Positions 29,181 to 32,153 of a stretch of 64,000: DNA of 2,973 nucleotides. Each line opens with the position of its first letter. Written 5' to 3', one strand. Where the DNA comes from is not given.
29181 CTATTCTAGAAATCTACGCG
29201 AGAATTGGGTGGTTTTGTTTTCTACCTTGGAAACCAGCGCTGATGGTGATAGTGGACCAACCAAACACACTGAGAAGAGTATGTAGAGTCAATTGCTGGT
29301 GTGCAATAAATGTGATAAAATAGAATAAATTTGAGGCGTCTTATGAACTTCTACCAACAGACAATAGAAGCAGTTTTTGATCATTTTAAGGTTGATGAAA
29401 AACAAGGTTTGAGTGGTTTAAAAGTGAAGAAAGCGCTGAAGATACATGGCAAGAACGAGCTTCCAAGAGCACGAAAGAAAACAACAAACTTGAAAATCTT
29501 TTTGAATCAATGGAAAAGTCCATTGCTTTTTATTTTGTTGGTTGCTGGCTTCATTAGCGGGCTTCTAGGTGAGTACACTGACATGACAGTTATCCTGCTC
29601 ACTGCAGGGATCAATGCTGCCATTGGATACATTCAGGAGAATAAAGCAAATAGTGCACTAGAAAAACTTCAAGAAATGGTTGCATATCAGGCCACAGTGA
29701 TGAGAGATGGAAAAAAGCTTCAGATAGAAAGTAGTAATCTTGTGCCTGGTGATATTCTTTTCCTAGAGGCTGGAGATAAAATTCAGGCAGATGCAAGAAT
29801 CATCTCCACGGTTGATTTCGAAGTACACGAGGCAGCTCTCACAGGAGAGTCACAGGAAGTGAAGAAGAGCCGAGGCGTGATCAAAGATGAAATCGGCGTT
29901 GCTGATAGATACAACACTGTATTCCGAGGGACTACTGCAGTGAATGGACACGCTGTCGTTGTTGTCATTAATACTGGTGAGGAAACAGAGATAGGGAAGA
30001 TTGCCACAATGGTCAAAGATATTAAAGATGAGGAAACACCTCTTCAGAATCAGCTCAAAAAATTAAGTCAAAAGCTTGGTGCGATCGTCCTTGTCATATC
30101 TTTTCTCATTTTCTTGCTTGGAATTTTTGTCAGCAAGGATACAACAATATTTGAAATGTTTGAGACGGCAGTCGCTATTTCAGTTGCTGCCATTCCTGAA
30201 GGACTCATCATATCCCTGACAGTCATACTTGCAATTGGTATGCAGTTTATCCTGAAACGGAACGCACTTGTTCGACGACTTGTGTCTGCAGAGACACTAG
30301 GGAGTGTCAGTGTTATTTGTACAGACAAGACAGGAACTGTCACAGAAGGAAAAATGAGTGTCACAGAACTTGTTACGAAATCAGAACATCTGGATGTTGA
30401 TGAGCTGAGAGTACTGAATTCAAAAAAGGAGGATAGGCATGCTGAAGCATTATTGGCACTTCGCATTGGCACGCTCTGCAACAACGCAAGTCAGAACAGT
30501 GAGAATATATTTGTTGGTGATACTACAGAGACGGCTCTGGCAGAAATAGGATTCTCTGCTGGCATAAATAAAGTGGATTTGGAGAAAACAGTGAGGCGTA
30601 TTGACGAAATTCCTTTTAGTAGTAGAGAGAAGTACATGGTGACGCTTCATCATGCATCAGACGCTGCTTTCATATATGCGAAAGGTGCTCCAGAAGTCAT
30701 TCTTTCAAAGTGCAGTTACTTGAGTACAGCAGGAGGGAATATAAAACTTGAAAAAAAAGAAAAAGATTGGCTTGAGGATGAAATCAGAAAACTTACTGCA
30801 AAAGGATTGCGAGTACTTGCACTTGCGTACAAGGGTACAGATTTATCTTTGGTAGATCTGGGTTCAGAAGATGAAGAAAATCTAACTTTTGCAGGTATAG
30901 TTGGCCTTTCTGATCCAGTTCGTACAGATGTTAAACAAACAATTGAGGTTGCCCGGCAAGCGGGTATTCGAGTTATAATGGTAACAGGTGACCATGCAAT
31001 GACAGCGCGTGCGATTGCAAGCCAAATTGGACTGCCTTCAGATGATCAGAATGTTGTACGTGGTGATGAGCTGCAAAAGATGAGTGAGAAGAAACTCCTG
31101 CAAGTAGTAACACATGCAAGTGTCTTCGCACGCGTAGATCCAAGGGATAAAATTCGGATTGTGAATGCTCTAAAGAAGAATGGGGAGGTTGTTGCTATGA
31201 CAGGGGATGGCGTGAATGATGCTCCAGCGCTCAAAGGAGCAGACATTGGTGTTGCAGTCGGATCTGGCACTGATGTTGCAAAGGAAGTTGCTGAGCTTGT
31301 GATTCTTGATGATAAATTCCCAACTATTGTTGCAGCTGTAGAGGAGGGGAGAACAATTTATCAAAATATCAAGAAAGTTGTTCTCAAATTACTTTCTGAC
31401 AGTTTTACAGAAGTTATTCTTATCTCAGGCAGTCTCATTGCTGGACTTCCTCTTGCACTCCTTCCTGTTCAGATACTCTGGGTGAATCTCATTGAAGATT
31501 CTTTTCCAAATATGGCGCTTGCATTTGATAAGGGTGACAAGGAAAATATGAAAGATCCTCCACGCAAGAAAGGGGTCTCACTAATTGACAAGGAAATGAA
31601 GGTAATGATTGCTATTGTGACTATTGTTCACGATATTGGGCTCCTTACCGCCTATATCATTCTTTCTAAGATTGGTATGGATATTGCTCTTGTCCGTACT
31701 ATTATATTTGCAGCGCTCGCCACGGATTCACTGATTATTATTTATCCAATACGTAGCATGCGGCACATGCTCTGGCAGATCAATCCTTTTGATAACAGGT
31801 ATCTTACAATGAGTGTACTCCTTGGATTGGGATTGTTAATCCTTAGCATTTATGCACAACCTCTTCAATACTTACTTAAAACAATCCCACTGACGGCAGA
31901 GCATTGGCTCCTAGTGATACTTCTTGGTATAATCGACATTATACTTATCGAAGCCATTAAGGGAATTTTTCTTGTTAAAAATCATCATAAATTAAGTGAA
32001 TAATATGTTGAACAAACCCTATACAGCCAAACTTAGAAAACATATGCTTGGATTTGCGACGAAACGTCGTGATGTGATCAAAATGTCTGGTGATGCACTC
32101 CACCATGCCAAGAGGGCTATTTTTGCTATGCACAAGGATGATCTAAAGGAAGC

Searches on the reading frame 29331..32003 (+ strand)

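Call 49: search_protein_families(library=pfam, proteins=[window:29331-32003:+], max_evalue=0.00001)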
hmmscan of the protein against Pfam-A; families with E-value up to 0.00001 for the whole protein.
window:29331-32003:+ (890 aa): 6 families
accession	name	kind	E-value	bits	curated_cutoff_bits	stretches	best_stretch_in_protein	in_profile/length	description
PF00122.25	E1-E2_ATPase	-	1.1e-48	165.6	28.1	1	116-306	2-177/181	E1-E2 ATPase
PF00689.26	Cation_ATPase_C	-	6.7e-38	130.6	27.3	1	707-877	1-173/175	Cation transporting ATPase, C-terminus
PF00702.32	Hydrolase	-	1.8e-20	74.6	26.4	1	327-638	2-191/191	haloacid dehalogenase-like hydrolase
PF13246.12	Cation_ATPase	-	4.8e-18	65.4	21.7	1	382-463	2-90/91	Cation transport ATPase (P-type)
PF00690.31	Cation_ATPase_N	-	2.2e-15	56.5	20.4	1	8-76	2-69/69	Cation transporter/ATPase, N-terminus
PF08282.18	Hydrolase_3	-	2.1e-07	31.4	20.9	0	610-660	195-245/255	haloacid dehalogenase-like hydrolase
